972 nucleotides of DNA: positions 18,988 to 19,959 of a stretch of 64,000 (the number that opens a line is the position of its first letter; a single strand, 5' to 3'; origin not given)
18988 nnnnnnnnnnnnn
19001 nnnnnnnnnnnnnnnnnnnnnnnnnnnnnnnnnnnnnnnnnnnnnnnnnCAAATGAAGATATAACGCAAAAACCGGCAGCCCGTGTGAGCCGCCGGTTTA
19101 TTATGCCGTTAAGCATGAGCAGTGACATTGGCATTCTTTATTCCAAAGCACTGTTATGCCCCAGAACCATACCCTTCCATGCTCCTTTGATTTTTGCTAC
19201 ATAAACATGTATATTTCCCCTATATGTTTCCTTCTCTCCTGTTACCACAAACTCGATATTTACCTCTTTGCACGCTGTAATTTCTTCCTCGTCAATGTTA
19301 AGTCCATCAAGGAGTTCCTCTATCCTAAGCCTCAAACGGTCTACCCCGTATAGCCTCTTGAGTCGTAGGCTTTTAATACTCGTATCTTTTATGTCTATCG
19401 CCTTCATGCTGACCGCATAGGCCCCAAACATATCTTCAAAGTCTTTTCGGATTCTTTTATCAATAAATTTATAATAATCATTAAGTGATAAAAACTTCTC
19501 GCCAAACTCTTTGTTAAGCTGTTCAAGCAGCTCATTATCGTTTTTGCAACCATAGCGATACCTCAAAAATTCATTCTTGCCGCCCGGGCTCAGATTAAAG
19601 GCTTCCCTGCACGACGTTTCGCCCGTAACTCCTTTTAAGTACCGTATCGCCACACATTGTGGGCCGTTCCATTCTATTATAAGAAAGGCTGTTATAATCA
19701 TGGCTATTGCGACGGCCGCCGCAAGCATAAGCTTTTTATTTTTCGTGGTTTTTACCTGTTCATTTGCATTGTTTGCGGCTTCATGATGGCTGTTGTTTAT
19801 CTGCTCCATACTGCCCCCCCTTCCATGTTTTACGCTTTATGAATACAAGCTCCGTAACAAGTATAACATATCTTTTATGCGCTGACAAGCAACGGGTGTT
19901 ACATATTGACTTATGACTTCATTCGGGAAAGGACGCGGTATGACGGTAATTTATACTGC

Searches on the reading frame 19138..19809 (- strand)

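Call 31: search_protein_families(library=ncbifam, proteins=[window:19138-19809:-], max_evalue=1)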
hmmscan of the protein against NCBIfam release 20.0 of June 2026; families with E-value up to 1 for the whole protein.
window:19138-19809:- (223 aa): 2 families
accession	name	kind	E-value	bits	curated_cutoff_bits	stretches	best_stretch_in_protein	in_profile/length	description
NF000235.3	linco_LnuB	exception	0.013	15.1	525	1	69-152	171-253/267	lincosamide nucleotidyltransferase Lnu(B)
NF002743.0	PRK02733.1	equivalog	0.31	10.9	69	1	31-48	13-32/44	photosystem I reaction center subunit IX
